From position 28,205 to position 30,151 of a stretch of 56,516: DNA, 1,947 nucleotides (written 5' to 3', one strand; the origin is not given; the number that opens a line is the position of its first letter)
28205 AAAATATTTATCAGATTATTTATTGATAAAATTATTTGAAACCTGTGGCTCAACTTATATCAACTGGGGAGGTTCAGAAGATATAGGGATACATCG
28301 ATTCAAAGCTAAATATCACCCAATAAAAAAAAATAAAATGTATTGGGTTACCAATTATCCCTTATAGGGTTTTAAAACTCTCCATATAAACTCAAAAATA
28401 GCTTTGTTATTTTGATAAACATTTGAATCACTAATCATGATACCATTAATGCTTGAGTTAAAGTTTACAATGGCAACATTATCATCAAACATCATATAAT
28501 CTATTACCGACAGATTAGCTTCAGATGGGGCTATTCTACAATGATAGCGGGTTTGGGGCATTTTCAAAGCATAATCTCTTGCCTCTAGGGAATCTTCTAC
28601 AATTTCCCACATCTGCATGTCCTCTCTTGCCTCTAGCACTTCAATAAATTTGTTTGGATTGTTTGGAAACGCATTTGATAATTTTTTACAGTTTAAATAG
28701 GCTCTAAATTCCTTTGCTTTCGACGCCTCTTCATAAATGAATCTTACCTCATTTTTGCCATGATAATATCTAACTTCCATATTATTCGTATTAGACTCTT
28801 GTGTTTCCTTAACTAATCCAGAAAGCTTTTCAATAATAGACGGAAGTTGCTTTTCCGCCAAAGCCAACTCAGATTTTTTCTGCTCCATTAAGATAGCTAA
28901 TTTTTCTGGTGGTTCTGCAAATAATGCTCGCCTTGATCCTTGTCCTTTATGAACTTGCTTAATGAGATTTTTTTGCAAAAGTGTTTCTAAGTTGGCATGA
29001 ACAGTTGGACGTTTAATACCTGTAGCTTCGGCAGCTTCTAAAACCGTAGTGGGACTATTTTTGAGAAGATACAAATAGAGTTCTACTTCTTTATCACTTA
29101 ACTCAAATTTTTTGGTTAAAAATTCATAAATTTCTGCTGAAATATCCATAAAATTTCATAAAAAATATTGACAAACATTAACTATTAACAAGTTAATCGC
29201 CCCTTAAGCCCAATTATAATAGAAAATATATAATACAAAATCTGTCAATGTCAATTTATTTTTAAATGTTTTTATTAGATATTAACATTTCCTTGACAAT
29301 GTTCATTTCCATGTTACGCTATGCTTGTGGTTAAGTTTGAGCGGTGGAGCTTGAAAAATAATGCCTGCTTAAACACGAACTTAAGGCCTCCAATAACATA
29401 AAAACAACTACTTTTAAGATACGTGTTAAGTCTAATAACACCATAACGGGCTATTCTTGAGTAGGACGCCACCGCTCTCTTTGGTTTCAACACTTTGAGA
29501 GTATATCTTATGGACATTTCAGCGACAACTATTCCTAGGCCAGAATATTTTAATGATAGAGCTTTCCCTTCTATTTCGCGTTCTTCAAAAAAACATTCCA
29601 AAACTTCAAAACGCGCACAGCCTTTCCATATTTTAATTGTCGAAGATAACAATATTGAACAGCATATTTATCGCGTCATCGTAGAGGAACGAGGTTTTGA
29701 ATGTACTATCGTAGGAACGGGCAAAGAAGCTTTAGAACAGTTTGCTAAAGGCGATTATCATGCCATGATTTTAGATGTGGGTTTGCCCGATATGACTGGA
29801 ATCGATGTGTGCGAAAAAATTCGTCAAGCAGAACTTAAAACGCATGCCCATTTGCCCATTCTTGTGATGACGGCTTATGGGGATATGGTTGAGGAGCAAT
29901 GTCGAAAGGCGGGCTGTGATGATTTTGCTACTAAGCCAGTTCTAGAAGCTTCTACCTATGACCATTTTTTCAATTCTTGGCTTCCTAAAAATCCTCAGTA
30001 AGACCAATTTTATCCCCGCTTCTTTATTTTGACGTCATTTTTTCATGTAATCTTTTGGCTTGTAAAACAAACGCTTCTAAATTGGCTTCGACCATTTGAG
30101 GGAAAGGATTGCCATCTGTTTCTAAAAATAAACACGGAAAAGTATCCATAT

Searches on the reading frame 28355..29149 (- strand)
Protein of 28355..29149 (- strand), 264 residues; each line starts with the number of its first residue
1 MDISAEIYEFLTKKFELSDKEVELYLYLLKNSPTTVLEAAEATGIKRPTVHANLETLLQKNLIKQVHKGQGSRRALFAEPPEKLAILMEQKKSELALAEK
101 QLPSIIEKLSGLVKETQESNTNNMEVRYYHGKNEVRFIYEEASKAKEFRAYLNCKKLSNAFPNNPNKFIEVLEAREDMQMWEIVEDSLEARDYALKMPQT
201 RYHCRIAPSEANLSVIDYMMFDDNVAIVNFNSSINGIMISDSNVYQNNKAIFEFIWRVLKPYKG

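Call 6: search_protein_families(library=pfam, proteins=[window:28355-29149:-], max_evalue=0.001)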
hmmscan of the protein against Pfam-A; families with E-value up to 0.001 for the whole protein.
window:28355-29149:- (264 aa): 6 families
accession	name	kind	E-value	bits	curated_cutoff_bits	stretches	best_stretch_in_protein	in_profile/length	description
PF01978.25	TrmB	-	1.5e-10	41.2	25.6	1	13-68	2-57/68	Sugar-specific transcriptional regulator TrmB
PF13412.12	HTH_24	-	9.5e-06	25.5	21.9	1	19-64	3-48/48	Winged helix-turn-helix DNA-binding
PF12802.13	MarR_2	-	8.6e-05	23.1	27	1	26-67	11-54/61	MarR family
PF12840.13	HTH_20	-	0.0001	22.7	27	1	24-66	9-51/51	Helix-turn-helix domain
PF25212.1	HVO_A0114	-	0.00014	22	27.6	1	16-71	19-74/84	HVO_A0114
PF09339.16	HTH_IclR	-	0.00074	19.7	22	0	32-66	17-51/52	IclR helix-turn-helix domain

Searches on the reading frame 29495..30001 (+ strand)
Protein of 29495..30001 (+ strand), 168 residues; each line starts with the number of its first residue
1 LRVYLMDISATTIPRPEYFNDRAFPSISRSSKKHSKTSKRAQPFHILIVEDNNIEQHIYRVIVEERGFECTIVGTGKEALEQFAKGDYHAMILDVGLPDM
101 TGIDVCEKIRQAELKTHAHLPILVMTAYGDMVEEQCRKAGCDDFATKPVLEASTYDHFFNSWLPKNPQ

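Call 6: search_protein_families(library=pfam, proteins=[window:29495-30001:+], max_evalue=0.001)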
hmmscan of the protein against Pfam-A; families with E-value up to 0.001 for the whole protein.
window:29495-30001:+ (168 aa): 2 families
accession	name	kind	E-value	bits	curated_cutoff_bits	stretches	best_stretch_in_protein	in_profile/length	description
PF00072.30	Response_reg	-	5.7e-21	75.2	30.2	1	46-150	1-102/111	Response regulator receiver domain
PF23198.2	PDE8A_N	-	0.00023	21.5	29.6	1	61-122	28-90/147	PDE8A-like, N-terminal domain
